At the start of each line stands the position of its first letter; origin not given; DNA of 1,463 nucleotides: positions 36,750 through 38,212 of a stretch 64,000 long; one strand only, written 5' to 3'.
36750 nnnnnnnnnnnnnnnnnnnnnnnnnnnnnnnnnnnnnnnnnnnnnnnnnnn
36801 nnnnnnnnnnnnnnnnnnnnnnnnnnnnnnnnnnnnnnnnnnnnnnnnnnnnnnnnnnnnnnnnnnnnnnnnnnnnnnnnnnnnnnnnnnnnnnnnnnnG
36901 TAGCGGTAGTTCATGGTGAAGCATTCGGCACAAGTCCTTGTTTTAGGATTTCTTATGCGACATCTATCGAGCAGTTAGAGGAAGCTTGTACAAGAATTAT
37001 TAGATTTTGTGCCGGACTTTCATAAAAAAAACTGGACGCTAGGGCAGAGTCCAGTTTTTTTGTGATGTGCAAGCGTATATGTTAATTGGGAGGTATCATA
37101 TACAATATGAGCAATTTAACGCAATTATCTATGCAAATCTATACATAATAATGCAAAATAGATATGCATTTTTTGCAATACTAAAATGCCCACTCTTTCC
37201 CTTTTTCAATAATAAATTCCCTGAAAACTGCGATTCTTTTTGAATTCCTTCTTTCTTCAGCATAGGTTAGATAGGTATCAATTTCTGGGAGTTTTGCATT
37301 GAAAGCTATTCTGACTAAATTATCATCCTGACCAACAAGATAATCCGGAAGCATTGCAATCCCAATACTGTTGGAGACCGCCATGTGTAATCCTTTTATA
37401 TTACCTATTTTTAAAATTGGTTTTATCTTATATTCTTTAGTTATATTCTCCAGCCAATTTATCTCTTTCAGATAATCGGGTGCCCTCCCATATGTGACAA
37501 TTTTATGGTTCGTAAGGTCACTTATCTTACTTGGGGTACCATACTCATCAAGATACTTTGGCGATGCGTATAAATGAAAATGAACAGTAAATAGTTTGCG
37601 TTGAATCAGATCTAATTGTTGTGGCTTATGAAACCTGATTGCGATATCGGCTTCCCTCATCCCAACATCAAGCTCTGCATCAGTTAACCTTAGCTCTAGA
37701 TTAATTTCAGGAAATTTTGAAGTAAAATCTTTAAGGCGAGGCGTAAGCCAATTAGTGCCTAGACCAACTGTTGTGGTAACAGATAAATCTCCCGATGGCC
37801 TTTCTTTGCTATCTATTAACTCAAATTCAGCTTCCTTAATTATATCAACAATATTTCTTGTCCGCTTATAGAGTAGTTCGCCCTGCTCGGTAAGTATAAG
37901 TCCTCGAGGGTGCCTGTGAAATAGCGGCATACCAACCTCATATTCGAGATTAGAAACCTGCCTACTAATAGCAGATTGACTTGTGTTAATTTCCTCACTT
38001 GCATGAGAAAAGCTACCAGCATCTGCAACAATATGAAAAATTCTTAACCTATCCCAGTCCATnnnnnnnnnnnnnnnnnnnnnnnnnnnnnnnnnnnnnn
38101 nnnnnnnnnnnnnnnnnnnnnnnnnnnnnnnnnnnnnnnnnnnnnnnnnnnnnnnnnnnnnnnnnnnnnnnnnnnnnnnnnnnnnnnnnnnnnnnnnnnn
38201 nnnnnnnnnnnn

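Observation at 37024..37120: Unannotated AbcR-like anti-Shine-Dalgarno small RNA downstream of lsrB/vtlR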

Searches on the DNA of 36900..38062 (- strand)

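Call 4: search_rna_families(source=window, start=36900, end=37300, threshold=evalue, max_evalue=10, show_alignments=3)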
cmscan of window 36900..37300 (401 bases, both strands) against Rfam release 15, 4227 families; matches with E-value up to 10: 10.
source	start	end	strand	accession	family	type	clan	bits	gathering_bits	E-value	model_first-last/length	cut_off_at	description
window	36995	37066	+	RF02064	STnc370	Gene; sRNA;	-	18.4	54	9.5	1-71/71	no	Enterobacterial sRNA STnc370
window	37020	37124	-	RF02059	STnc50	Gene; sRNA;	-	18.1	55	1.9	1-84/84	no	Salmonella enterica sRNA STnc40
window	36962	37076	+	RF02426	SpF03_sRNA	Gene; sRNA;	-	17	50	8.7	1-106/106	no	Streptococcus sRNA SpF03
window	37022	37072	-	RF02066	STnc320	Gene; sRNA;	-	16.1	50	1.9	1-55/55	no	Salmonella enterica sRNA STnc320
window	37030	37056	-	RF04006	mir-9338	Gene; miRNA;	-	15.8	98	1.3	1-67/67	no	mir-9338 microRNA precursor family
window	37027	37062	-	RF02273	FsrA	Gene;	-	13.9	80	2.1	50-83/83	no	FsrA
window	37001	37079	+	RF00713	mir-239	Gene; miRNA;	-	13.6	49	5.9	1-74/74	no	mir-239 microRNA precursor family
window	37196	37218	-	RF02929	algC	Cis-reg;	-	13.6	33.8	8.4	1-52/52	no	algC RNA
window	37050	37139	+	RF02783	IscS1_thermometer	Cis-reg; thermoregulator;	-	12.9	58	7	1-183/183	no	IscS-1 ICR thermometer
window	37030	37056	+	RF04006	mir-9338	Gene; miRNA;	-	12.9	98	9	1-67/67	no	mir-9338 microRNA precursor family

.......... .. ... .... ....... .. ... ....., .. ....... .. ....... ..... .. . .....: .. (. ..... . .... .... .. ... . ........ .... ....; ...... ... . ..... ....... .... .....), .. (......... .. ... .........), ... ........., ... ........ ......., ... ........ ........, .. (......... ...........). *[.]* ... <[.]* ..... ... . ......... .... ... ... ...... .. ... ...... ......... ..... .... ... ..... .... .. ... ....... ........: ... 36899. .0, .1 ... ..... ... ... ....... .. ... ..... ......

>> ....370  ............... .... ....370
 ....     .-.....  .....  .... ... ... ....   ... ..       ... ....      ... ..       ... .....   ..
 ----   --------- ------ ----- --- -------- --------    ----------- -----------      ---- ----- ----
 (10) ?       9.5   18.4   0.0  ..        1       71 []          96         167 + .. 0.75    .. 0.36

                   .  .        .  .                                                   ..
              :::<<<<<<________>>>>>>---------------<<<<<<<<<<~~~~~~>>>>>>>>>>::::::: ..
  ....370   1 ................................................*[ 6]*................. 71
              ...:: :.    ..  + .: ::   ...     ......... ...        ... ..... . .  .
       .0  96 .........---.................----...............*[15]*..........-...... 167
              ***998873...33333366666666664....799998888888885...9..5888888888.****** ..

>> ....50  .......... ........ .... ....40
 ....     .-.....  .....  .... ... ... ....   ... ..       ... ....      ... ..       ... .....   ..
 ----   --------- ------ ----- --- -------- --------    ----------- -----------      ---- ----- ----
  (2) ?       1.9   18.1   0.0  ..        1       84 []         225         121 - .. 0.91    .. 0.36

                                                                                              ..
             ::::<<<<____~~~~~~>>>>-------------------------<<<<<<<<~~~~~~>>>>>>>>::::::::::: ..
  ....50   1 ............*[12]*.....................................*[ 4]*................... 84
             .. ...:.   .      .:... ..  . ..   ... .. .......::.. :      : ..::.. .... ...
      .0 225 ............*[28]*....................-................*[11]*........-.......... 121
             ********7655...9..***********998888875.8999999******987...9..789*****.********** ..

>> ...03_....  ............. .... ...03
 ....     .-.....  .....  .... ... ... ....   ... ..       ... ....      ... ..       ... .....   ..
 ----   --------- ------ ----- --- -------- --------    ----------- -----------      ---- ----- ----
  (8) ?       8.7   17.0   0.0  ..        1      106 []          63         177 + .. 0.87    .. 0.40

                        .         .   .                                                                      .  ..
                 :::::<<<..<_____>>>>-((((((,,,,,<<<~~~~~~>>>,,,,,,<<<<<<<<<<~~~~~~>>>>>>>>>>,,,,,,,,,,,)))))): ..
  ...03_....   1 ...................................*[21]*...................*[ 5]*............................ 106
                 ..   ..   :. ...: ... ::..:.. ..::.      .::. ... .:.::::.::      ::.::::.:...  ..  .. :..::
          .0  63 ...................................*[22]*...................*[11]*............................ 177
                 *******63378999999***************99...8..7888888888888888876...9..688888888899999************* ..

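Call 15: search_rna_families(sources=[L011, L012, L013, L014, L015, L016, L017, L018, L019, L020, L021, L022, L023, L024, L025, L026, L027, L028, L029, L031], threshold=gathering)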
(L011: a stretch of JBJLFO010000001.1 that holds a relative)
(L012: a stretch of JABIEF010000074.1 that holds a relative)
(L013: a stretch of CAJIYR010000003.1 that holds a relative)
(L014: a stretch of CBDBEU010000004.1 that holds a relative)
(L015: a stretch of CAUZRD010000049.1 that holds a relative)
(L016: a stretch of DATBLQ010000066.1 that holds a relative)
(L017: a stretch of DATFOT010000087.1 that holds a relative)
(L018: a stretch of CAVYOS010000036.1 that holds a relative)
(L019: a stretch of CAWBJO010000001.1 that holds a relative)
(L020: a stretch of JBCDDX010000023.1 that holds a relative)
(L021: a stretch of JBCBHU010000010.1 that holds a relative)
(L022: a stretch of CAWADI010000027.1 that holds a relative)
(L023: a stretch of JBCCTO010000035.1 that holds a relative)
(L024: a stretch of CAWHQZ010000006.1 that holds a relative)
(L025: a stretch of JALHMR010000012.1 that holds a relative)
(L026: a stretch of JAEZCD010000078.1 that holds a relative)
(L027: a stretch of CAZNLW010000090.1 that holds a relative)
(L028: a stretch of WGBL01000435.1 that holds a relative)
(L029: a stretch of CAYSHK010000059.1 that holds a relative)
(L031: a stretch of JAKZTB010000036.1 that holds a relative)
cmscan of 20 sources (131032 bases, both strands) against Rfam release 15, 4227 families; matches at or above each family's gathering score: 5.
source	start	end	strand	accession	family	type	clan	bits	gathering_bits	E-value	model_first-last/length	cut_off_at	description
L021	5407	5479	-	RF00005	tRNA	Gene; tRNA;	CL00001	73.5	29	6.8e-14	1-71/71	no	tRNA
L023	5438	5510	-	RF00005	tRNA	Gene; tRNA;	CL00001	73.5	29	6.8e-14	1-71/71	no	tRNA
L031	5363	5436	+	RF00005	tRNA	Gene; tRNA;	CL00001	72.6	29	1.2e-13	1-71/71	no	tRNA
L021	5489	5563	-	RF00005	tRNA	Gene; tRNA;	CL00001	72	29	1.8e-13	1-71/71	no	tRNA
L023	5520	5611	-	RF00005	tRNA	Gene; tRNA;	CL00001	45.2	29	4.2e-06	1-71/71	no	tRNA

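Call 17: search_rna_families(sources=[L012, L013, L014, L015, L016, L017, L019, L020, L025, L028], threshold=evalue, max_evalue=10)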
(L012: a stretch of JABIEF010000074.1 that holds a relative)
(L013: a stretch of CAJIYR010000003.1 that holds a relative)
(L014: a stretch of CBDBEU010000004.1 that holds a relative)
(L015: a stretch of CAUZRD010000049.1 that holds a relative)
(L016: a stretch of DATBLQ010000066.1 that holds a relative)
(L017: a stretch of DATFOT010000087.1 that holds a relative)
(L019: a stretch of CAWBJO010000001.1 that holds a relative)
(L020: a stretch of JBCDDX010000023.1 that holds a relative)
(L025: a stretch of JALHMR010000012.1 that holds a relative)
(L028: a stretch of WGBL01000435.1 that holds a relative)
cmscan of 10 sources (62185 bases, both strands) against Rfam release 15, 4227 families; matches with E-value up to 10: 15.
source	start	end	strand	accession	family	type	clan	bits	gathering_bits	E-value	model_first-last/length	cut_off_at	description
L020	3989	4107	+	RF02344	ar14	Gene; sRNA;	-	34.2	58.8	0.012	1-123/123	no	Alphaproteobacterial ar14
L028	1353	1458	+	RF02552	RcsR1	Gene; sRNA;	-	28.8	60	0.078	1-96/96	no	RcsR1 sRNA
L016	3960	4101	+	RF02344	ar14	Gene; sRNA;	-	26.9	58.8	0.5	1-123/123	no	Alphaproteobacterial ar14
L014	4129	4193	+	RF02784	SorX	Gene; sRNA;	-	26.3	46.6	0.039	1-73/73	no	Singlet oxygen resistance RNA X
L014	4111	4194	+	RF01489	sbrA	Gene; sRNA;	-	26.1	45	0.39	1-71/71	no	Listeria sRNA sbrA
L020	4064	4108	+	RF02278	Betaproteobacteria_toxic_sRNA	Gene; sRNA;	-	24.2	50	1.4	1-64/64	no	Betaproteobacteria toxic small RNA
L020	3994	4150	+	RF02634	EF3314_EF3315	Gene; sRNA;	-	22.3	100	0.73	1-141/141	no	Enterococcus sRNA EF3314_EF3315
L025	4179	4230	-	RF03036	osmY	Gene; sRNA;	-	22.3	46.9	0.85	1-72/72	no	osmY RNA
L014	4148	4210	+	RF02265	MAT2A_F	Cis-reg;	-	22.1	51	7.2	1-66/66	no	MAT2A 3'UTR stem loop F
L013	625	650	-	RF01367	CRISPR-DR54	Gene; CRISPR;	-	22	39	7.2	1-37/37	no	CRISPR RNA direct repeat element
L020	4043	4116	+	RF00519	suhB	Gene; sRNA;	CL00108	21.9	41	3.8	1-77/77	no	Makes More Granules Regulator RNA (mmgR)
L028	1395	1468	+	RF00519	suhB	Gene; sRNA;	CL00108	21.9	41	3.7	1-77/77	no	Makes More Granules Regulator RNA (mmgR)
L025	4061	4133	+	RF02784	SorX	Gene; sRNA;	-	21.4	46.6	1.1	1-73/73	no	Singlet oxygen resistance RNA X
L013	719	813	+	RF02897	S808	Gene; sRNA;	-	21.2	76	0.47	38-133/255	no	Staphylococcus sRNA 808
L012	717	811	+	RF02897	S808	Gene; sRNA;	-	20.9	76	0.57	38-133/255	no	Staphylococcus sRNA 808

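Call 28: search_rna_families(sources=[L081, L082, L083], threshold=evalue, max_evalue=1, show_alignments=3)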
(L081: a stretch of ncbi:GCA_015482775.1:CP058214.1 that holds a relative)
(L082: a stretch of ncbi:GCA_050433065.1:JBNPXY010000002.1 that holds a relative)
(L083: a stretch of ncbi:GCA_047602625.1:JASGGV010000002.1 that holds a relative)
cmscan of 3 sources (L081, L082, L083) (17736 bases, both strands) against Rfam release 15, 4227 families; matches with E-value up to 1: 4.
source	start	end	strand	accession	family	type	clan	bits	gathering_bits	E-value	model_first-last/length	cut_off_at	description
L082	2403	2463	+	RF02163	sR-tMet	Gene; snRNA; snoRNA; CD-box;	-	28.4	50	0.13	1-72/72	no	Small nucleolar RNA sR-tMet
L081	4896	4954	+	RF01116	Yfr1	Gene; sRNA;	-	25.2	38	0.23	1-59/59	no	Cyanobacterial functional RNA 1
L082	3786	3858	+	RF00519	suhB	Gene; sRNA;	CL00108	23.6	41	0.41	1-77/77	no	Makes More Granules Regulator RNA (mmgR)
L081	3760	3824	+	RF00519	suhB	Gene; sRNA;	CL00108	22.2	41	0.89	1-77/77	no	Makes More Granules Regulator RNA (mmgR)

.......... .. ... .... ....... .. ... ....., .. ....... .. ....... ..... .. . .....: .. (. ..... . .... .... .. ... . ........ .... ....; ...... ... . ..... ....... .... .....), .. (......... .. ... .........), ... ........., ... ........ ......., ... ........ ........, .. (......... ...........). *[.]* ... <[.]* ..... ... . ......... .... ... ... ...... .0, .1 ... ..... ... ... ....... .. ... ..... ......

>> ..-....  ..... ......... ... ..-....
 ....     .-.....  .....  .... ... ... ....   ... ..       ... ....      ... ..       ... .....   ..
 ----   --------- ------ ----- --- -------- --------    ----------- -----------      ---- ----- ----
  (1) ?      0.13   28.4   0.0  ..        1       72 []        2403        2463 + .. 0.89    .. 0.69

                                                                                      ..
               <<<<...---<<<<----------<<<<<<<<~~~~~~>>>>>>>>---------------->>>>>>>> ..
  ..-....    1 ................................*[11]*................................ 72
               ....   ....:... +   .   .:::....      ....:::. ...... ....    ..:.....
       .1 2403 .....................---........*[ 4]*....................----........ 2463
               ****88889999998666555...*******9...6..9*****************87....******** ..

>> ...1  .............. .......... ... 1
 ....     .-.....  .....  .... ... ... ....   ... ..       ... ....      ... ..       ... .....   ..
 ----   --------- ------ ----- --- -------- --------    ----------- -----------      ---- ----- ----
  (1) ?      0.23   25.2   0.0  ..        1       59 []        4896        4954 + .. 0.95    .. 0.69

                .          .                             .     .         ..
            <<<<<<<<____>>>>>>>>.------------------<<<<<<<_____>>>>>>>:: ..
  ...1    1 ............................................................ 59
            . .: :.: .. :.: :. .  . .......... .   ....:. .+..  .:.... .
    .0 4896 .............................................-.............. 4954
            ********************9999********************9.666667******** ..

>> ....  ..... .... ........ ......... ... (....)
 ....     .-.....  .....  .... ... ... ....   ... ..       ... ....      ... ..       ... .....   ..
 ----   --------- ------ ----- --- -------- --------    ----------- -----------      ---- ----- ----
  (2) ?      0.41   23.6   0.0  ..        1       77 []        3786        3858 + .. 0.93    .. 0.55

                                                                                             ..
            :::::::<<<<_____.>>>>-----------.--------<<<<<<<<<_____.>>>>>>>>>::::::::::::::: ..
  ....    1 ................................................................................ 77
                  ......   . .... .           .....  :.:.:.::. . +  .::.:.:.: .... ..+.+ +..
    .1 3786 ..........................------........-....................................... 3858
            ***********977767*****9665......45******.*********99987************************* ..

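Call 55: build_rna_model(alignment_id=A3)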
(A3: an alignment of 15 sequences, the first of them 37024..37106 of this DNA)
Model R1 built from alignment A3 (15 sequences, 111 columns); structure: RNAalifold consensus.
model positions 87; base pairs 22; branch points 1; effective number of sequences 2.32; information 0.654 bits per position. Calibrated on 0.2 Mb of random sequence (short: E-values are rough).
structure used (alignment columns):
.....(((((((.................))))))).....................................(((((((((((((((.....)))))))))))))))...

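Call 56: search_with_rna_model(model_id=R1, sources=[window, L001, L002, L003, L004, L005, L006, L007, L008, L009, L010, L011, L012, L013, L014, L015, L016, L017, L018, L019, L020, L021, L022, L023, L024, L025, L026, L027, L028, L029, L030, L031, L032, L033, L034, L035, L036, L037, L038, L039, L040, L041, L042, L043, L044, L045, L046, L047, L048, L049, L050, L051, L052, L053, L054, L055, L056, L057, L058, L059, L060, L061, L062, L063, L064, L065, L066, L067, L068, L069, L070, L071, L072, L073, L074, L075, L076, L077, L078, L079, L080, L081, L082, L083], max_evalue=10)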
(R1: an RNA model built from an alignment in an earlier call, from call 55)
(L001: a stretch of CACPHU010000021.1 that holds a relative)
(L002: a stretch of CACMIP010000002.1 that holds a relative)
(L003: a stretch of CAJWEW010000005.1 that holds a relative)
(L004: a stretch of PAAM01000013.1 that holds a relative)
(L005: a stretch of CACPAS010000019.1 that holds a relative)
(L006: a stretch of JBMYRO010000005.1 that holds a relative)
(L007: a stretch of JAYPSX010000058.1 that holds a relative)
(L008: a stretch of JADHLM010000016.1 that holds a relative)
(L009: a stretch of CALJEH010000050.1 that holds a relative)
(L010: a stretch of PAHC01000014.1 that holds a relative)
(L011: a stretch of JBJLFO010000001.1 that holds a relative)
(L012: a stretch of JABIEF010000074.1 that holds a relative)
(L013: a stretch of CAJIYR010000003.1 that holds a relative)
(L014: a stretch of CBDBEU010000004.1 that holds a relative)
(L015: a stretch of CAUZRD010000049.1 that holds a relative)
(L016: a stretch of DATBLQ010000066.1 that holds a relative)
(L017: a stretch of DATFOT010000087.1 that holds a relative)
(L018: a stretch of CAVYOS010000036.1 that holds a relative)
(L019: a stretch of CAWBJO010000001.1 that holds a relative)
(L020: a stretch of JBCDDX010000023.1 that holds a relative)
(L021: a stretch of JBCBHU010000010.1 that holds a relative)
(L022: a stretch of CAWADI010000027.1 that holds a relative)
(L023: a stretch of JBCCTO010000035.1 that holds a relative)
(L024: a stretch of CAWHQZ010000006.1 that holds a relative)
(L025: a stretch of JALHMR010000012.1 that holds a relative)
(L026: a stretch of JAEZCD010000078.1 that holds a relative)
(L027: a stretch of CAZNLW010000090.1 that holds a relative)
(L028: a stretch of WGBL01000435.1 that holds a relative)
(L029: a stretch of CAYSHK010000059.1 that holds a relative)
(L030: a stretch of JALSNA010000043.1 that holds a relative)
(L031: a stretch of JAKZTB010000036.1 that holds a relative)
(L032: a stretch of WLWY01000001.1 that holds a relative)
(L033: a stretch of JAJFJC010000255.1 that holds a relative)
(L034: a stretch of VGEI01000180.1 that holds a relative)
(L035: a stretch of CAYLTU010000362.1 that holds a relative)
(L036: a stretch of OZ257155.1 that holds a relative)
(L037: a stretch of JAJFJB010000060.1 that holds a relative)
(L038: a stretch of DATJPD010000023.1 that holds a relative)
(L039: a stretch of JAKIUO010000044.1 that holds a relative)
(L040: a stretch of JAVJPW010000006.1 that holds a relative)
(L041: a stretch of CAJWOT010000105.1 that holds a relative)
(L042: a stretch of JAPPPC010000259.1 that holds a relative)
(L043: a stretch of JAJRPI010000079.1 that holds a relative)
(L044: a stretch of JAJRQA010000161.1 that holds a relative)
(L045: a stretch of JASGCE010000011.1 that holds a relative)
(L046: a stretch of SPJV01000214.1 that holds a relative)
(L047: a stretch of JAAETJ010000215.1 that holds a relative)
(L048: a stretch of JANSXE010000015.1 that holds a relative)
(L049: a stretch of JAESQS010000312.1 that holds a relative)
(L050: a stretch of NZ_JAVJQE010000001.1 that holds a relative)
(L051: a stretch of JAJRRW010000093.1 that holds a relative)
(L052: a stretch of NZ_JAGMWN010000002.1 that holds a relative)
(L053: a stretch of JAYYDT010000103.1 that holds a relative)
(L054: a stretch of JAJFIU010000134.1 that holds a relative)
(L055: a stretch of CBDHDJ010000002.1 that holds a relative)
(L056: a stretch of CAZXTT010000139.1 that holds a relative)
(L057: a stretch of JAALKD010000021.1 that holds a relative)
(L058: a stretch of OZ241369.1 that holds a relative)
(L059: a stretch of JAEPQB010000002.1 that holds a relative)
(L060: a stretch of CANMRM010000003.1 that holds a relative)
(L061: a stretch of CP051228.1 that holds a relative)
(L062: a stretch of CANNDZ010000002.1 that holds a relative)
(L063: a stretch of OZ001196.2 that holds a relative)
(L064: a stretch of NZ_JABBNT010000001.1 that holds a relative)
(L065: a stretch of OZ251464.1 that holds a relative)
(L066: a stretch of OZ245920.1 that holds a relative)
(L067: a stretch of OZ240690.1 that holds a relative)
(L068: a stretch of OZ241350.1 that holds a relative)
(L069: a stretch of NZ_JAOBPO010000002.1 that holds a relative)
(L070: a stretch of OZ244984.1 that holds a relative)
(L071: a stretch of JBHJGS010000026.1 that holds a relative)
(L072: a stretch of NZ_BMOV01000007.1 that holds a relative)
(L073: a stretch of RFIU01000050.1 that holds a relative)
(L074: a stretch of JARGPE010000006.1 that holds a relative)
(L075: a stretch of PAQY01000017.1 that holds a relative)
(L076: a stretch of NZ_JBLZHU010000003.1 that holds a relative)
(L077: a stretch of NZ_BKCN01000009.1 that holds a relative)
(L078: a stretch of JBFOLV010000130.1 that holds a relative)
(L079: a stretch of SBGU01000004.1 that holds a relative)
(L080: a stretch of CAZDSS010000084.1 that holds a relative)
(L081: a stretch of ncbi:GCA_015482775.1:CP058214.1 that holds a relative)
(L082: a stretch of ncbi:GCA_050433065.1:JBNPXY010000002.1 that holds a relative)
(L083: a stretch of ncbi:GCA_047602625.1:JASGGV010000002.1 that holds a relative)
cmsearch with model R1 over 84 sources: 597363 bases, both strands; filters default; matches with E-value up to 10: 29.
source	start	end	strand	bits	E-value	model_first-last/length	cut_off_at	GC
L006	3971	4053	+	93.6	1.3e-14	1-87/87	no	0.3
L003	3957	4039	+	93.4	1.5e-14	1-87/87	no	0.36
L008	3971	4052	+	91.7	3.1e-14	1-87/87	no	0.28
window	37024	37106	-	90.9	4.4e-14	1-87/87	no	0.37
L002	3956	4037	+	90.4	5.4e-14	1-87/87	no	0.33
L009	3971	4052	+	89.3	8.7e-14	1-87/87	no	0.28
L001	2371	2453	+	88.5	1.3e-13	1-87/87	no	0.35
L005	3957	4037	+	87.7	1.8e-13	1-87/87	no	0.33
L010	3971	4049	+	87.2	2.2e-13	1-87/87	no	0.31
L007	3970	4046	+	81.9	2.3e-12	1-87/87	no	0.3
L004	3957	4043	+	80.5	4.2e-12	1-87/87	no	0.32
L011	3957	4060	+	68.3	8.8e-10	1-87/87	no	0.37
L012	3979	4078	+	50.3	2.4e-06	1-87/87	no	0.31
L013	4017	4117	+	45.5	2e-05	1-87/87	no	0.3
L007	4011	4084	-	32.7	0.0055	1-87/87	no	0.34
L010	4014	4089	-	31.2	0.011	1-87/87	no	0.35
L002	3999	4076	-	30.8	0.012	1-87/87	no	0.33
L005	4000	4065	-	29.5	0.022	1-87/87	no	0.3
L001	2415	2491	-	27.8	0.046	1-87/87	no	0.35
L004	4005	4071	-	27.8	0.047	1-87/87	no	0.33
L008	4017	4091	-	27.4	0.055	1-87/87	no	0.32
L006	4018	4091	-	27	0.065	1-87/87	no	0.36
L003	4001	4078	-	27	0.066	1-87/87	no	0.36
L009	4017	4091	-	25.8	0.11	1-87/87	no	0.32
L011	4025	4067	-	24.9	0.17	42-85/87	no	0.44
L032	835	907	+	24.7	0.18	1-87/87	no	0.51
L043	2912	2974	-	16.6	6.2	1-87/87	no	0.37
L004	3889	3961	-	16.1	7.8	1-87/87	no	0.25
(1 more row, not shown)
